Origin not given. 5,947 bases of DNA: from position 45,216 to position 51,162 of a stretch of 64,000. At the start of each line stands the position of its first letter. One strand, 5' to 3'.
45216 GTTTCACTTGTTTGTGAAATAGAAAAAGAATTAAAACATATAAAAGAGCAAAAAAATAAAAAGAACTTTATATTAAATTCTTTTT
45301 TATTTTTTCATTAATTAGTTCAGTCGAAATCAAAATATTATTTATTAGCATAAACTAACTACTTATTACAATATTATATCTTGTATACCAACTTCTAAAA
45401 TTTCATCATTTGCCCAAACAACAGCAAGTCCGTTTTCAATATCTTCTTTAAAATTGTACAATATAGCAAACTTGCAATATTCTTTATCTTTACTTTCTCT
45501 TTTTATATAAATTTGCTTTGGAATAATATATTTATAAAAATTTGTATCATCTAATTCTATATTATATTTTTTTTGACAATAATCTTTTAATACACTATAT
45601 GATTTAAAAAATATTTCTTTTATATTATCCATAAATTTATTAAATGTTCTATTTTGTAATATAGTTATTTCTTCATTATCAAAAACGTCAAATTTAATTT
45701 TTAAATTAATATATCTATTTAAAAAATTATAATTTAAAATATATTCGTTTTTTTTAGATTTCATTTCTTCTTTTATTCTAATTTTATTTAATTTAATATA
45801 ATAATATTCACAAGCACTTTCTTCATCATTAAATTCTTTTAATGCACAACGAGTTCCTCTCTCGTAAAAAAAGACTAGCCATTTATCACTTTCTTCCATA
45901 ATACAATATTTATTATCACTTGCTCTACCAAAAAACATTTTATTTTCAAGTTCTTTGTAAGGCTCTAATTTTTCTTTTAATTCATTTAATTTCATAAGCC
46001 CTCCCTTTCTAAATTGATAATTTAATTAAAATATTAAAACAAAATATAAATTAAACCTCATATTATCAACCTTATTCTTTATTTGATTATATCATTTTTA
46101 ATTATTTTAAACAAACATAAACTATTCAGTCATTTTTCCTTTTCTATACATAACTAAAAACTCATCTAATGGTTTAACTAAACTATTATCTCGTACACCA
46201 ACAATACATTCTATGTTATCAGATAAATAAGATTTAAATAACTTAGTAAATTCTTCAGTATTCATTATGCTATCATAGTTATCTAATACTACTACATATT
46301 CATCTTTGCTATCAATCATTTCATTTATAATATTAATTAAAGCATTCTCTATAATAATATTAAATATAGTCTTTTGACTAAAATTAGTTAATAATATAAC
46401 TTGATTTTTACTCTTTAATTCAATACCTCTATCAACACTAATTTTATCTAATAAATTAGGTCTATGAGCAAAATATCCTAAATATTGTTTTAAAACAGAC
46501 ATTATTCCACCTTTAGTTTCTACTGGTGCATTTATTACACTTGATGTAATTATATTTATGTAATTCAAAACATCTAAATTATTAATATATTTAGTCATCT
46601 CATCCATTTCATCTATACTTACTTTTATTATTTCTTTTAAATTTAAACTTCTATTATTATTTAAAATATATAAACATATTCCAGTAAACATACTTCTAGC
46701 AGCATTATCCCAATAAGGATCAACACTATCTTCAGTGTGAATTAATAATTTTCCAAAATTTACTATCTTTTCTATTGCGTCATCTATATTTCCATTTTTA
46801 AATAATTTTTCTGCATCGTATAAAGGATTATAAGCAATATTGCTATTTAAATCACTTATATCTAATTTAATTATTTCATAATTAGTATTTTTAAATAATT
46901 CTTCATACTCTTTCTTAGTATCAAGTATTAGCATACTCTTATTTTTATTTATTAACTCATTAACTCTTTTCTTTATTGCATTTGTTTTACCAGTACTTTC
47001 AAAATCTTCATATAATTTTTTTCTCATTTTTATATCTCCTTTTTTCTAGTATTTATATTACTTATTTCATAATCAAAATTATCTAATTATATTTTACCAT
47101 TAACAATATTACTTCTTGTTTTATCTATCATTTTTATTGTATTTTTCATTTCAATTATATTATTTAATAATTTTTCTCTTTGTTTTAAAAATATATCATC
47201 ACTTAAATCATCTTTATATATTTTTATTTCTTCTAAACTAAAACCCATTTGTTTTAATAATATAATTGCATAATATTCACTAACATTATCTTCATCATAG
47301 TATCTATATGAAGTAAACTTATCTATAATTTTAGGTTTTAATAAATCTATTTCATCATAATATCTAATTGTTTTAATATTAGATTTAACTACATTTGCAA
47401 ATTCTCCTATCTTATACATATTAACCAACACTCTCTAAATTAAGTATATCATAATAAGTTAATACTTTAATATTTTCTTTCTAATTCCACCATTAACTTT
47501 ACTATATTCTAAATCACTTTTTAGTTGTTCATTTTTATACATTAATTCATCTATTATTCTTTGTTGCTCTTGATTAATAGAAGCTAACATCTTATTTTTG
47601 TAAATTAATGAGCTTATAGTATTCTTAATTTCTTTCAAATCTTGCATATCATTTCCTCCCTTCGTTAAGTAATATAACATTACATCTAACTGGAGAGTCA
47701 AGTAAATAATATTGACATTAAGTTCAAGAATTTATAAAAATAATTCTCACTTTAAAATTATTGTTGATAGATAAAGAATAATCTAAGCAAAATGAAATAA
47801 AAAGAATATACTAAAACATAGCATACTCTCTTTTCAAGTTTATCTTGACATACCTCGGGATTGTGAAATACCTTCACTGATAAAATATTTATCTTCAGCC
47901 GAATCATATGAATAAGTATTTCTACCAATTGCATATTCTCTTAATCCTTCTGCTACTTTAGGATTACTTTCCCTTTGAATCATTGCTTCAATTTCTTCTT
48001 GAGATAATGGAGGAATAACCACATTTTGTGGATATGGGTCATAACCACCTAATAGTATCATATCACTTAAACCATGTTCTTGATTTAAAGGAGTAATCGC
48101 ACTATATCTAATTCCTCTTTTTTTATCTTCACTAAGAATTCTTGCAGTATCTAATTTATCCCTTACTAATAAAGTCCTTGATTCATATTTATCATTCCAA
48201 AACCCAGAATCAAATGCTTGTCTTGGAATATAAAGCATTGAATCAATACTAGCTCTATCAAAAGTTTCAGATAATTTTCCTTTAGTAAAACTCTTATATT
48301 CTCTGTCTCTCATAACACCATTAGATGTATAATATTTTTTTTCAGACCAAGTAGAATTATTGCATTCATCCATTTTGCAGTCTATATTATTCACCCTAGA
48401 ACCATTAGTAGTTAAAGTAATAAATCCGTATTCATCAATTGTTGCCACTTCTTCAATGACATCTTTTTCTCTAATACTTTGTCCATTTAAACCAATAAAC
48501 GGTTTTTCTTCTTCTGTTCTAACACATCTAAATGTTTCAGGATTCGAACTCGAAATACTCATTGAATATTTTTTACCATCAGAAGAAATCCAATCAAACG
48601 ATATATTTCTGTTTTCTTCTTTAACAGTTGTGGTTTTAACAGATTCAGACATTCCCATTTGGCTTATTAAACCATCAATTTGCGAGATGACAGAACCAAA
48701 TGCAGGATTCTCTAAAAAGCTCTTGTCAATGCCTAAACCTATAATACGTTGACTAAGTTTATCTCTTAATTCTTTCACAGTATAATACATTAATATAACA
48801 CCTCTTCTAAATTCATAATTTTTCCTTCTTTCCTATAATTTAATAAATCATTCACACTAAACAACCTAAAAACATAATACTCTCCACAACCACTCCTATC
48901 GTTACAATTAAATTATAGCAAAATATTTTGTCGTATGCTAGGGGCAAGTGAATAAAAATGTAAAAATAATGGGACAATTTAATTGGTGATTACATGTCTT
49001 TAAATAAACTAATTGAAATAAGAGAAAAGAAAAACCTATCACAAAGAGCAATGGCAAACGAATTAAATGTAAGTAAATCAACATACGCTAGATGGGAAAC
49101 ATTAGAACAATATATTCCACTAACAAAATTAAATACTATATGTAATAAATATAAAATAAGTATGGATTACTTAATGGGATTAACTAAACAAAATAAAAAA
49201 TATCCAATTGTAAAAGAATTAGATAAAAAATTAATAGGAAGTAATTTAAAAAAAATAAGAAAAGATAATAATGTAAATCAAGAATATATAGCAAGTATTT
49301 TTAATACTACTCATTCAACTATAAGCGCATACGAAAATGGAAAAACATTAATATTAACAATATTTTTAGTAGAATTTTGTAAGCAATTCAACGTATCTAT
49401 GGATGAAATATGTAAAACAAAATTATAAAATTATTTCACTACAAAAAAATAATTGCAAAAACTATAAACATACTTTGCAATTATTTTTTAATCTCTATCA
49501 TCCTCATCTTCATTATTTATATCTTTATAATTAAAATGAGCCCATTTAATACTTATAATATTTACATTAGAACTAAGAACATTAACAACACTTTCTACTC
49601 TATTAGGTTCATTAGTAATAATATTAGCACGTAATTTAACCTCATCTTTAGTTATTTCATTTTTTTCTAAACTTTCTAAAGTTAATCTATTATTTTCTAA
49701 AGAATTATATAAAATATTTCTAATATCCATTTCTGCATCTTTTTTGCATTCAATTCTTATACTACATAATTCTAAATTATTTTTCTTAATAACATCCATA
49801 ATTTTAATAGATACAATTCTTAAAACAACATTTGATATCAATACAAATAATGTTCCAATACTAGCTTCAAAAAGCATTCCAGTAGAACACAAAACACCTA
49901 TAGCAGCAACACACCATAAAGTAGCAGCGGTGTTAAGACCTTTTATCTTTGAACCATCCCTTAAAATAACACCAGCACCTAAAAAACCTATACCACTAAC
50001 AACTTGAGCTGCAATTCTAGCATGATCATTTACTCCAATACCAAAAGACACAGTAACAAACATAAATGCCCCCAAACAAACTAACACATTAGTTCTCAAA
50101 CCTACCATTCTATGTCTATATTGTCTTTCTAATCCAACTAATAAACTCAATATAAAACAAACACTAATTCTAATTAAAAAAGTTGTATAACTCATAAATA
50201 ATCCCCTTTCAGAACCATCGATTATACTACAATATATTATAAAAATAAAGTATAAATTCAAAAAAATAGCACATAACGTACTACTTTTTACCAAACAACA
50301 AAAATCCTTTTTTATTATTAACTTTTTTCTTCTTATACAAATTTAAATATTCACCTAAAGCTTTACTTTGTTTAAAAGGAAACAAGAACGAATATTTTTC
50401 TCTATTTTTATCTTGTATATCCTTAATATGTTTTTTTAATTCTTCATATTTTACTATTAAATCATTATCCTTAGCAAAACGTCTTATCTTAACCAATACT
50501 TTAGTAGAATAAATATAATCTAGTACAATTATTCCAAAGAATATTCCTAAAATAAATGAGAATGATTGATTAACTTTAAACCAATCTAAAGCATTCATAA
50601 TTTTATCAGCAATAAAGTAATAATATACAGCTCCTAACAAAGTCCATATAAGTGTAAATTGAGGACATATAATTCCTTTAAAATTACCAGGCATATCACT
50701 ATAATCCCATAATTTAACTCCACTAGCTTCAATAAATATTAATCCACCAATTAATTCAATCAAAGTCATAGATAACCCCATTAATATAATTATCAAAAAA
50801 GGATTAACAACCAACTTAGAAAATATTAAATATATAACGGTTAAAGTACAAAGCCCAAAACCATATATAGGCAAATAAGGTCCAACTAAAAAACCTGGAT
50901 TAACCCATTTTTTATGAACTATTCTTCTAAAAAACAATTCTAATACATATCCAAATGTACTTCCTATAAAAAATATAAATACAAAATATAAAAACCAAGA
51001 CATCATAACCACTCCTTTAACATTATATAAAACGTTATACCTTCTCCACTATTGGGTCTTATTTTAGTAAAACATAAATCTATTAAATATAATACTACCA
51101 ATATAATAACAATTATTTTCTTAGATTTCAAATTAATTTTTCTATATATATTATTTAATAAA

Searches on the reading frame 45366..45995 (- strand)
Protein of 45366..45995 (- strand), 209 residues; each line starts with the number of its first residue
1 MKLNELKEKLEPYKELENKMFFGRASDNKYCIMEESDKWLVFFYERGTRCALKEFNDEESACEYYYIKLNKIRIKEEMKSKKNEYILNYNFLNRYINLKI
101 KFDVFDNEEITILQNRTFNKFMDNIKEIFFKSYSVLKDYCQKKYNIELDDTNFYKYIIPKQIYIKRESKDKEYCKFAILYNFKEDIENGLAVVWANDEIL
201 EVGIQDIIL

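Call 63: search_protein_families(library=pfam, proteins=[window:45366-45995:-], max_evalue=0.00001)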
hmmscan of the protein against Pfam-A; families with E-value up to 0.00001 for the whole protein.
window:45366-45995:- (209 aa): 1 family
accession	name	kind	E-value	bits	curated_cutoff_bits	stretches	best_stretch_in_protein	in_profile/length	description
PF22481.1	DUF6985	-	1.4e-08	35.8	24.5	1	84-208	13-147/148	Domain of unknown function (DUF6985)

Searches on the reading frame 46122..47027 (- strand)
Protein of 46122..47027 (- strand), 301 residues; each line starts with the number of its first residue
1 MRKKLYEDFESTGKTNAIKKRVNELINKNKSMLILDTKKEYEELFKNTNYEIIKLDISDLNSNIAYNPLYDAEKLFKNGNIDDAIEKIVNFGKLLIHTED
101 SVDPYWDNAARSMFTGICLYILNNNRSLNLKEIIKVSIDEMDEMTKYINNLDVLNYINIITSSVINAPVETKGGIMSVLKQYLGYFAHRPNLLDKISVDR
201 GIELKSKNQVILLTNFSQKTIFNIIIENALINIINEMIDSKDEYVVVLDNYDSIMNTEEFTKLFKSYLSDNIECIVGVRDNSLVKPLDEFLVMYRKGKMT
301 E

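Call 63: search_protein_families(library=pfam, proteins=[window:46122-47027:-], max_evalue=0.00001)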
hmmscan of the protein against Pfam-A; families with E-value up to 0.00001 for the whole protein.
window:46122-47027:- (301 aa): 1 family
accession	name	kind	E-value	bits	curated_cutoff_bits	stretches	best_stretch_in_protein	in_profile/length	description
PF10412.15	TrwB_AAD_bind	-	2.9e-07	30.2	20.5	1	12-207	26-203/387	Type IV secretion-system coupling protein DNA-binding domain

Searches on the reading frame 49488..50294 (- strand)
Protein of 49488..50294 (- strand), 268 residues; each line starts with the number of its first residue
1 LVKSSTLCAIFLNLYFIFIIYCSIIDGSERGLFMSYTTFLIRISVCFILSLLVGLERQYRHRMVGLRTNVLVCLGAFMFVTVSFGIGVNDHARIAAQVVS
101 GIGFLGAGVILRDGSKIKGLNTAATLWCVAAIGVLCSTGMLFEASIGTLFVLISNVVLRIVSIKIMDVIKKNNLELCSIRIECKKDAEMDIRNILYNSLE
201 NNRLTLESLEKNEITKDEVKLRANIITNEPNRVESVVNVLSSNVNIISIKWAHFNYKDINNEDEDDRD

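Call 97: search_protein_families(library=pfam, proteins=[window:49488-50294:-], max_evalue=0.00001)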
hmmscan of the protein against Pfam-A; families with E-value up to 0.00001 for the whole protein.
window:49488-50294:- (268 aa): 2 families
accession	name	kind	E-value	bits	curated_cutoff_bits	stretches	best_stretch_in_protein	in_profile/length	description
PF02308.21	MgtC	-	4.7e-36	124.2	31.4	1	45-161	3-118/121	MgtC family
PF21770.3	MgtC_SapB_C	-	8e-13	49.2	27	1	179-251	3-77/77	MGTC/SAPB C-terminal domain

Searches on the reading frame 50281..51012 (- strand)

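Call 97: search_protein_families(library=pfam, proteins=[window:50281-51012:-], max_evalue=0.00001)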
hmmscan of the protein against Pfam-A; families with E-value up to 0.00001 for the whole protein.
window:50281-51012:- (243 aa): 1 family
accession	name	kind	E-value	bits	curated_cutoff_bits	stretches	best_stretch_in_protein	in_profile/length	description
PF06541.16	ABC_trans_CmpB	-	1.9e-35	122.7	25.9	1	12-169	1-150/151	Putative ABC-transporter type IV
